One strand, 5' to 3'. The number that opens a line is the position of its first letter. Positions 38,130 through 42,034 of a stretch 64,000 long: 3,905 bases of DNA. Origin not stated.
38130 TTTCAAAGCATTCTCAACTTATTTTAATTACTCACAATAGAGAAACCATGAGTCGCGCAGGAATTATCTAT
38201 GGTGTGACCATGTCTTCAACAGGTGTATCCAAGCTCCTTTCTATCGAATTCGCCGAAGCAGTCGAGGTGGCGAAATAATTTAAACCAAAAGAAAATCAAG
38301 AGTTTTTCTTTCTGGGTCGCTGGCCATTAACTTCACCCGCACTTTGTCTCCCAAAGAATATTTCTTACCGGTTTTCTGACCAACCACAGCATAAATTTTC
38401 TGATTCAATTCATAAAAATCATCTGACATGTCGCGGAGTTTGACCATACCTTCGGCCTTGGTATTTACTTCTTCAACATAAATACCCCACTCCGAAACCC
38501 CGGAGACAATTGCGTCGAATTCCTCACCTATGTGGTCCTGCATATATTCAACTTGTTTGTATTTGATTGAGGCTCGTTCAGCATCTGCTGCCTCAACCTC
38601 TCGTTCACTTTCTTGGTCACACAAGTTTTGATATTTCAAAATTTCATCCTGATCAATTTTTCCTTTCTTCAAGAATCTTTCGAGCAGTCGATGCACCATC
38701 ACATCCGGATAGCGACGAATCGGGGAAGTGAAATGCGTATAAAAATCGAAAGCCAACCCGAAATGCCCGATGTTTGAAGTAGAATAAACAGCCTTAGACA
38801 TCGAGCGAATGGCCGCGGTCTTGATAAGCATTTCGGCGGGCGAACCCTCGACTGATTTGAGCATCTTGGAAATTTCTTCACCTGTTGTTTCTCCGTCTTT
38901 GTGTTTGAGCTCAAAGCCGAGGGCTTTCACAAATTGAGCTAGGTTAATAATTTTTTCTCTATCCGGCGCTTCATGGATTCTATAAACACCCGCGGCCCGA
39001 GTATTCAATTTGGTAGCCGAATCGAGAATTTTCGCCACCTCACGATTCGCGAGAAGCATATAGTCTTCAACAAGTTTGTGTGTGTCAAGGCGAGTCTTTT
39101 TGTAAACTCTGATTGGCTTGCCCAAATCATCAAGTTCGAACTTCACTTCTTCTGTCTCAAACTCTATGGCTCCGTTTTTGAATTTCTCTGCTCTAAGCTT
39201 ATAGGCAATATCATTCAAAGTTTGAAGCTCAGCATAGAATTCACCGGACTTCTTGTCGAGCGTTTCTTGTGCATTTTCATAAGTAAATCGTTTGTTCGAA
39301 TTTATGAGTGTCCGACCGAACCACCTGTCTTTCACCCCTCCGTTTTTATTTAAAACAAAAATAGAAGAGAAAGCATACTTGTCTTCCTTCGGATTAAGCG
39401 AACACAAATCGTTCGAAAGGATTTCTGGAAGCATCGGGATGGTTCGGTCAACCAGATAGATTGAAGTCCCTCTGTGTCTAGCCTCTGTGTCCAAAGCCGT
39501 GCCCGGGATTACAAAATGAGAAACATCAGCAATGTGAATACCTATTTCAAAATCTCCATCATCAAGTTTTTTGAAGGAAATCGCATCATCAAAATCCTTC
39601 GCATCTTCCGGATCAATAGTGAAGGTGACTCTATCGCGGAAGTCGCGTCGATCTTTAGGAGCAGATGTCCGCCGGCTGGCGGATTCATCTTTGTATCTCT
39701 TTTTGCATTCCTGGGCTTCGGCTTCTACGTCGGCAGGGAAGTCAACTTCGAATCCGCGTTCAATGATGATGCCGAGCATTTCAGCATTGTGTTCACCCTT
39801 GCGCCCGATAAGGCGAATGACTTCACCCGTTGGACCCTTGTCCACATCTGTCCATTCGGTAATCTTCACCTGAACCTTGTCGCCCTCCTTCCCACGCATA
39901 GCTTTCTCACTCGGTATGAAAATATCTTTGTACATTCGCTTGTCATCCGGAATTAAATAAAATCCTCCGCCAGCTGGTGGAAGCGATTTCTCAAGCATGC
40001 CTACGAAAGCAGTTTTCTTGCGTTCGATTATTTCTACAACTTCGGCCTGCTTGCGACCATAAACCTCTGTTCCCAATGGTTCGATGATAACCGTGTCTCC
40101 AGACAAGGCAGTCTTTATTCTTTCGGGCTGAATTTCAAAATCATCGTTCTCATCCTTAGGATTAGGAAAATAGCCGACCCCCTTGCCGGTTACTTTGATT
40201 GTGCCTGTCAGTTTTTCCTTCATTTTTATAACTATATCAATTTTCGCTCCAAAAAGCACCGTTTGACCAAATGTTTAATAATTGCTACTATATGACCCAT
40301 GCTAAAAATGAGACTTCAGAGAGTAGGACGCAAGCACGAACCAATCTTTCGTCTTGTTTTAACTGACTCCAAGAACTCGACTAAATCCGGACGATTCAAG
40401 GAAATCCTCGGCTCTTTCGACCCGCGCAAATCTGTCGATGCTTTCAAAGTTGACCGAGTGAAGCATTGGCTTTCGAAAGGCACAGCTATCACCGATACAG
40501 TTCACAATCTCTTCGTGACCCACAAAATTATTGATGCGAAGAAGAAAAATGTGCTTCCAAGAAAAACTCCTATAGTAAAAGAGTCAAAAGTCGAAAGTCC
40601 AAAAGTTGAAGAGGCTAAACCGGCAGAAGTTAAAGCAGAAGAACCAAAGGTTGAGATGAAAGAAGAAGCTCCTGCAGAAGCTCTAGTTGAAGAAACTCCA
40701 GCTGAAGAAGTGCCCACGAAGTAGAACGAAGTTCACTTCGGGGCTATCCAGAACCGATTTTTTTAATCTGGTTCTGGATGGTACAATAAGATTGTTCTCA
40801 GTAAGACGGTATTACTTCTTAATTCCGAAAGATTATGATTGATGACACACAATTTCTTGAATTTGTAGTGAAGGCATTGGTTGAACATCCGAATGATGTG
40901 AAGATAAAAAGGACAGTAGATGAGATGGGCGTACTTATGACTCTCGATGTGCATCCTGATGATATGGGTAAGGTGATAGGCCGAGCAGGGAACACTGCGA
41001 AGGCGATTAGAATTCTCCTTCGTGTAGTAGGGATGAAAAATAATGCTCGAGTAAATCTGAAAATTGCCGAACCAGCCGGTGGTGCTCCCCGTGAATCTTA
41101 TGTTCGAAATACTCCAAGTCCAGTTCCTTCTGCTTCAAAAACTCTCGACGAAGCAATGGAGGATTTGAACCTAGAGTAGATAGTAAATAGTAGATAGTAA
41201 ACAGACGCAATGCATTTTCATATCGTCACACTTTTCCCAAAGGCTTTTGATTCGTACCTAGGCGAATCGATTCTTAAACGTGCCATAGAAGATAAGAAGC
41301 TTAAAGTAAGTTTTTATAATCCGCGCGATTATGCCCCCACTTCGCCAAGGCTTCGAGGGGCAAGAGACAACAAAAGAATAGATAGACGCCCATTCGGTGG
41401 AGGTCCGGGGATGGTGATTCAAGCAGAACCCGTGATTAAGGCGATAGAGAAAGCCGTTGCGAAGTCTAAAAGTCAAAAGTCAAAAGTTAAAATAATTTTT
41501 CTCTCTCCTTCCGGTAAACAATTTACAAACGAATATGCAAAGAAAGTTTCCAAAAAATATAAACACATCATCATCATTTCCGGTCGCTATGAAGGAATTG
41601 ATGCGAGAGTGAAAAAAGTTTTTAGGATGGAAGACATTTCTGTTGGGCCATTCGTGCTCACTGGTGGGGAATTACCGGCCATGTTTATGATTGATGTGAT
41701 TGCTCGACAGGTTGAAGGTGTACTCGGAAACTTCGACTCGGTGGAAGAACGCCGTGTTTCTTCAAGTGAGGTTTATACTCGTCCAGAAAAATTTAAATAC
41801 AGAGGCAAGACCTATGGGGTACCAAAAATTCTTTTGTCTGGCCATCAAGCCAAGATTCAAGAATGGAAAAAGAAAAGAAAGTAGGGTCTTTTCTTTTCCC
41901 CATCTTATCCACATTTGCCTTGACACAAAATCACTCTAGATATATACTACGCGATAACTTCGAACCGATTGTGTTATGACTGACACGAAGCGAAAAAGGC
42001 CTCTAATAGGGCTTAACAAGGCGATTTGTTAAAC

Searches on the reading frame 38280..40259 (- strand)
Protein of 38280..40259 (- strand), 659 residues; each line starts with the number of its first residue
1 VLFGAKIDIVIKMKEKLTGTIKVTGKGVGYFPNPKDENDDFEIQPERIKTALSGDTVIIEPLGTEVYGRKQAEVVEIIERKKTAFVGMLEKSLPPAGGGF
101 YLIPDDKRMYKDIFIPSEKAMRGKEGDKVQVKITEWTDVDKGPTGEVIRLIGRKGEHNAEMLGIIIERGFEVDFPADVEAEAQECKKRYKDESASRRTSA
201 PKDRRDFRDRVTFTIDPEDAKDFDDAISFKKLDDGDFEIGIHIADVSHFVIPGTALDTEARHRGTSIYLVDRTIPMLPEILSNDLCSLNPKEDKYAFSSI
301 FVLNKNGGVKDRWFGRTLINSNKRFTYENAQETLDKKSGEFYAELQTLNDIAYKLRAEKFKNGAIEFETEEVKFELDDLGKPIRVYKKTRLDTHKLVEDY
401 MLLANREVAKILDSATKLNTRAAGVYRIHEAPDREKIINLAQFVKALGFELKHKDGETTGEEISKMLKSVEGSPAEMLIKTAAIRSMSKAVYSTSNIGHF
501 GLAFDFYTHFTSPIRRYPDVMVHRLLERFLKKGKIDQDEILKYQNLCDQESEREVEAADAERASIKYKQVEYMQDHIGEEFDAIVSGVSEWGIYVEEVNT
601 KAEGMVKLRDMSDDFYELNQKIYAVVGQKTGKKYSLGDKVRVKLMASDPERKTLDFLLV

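Call 74: search_protein_families(library=pfam, proteins=[window:38280-40259:-], max_evalue=0.001)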
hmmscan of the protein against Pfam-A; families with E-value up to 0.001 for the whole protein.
window:38280-40259:- (659 aa): 6 families
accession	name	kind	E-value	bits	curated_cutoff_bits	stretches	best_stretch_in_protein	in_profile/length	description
PF00773.25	RNB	-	2.4e-109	366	29.3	1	204-531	1-325/326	RNB domain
PF17876.7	CSD2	-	2.3e-25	88.9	26.2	1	101-175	1-74/74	Cold shock domain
PF08206.17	OB_RNB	-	7.9e-13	48.3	24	2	19-77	1-58/58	Ribonuclease B OB domain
PF00575.29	S1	-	1.6e-07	32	22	1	576-655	3-70/74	S1 RNA binding domain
PF17849.7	OB_Dis3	-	1e-06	29.1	22.8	1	102-168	4-76/77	Dis3-like cold-shock domain 2 (CSD2)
PF18614.7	RNase_II_C_S1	-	2.2e-05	24.7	26.6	0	624-657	23-57/59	RNase II-type exonuclease C-terminal S1 domain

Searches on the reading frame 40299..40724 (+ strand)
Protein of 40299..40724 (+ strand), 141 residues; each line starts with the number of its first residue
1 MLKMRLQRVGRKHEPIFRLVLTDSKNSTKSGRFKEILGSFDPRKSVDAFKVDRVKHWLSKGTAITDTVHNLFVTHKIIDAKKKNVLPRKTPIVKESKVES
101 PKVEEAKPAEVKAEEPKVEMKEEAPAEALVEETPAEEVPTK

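Call 74: search_protein_families(library=pfam, proteins=[window:40299-40724:+], max_evalue=0.001)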
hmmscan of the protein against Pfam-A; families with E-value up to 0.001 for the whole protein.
window:40299-40724:+ (141 aa): 1 family
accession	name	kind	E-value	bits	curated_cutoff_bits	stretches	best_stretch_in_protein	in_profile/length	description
PF00886.24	Ribosomal_S16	-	3.3e-13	49.8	27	1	8-65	1-62/62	Ribosomal protein S16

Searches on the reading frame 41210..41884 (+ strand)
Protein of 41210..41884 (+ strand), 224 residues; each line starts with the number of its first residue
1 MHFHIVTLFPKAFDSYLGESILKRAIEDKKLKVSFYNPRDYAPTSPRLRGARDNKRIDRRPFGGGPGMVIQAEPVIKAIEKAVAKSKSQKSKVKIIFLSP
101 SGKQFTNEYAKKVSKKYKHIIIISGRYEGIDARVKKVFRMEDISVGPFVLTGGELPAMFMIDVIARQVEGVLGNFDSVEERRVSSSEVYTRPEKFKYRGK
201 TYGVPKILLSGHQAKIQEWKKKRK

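Call 74: search_protein_families(library=pfam, proteins=[window:41210-41884:+], max_evalue=0.001)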
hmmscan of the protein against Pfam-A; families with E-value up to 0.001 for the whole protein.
window:41210-41884:+ (224 aa): 1 family
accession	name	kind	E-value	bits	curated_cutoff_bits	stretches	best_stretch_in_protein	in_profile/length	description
PF01746.26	tRNA_m1G_MT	-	2.7e-34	119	27.3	1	51-222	22-184/195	tRNA (Guanine-1)-methyltransferase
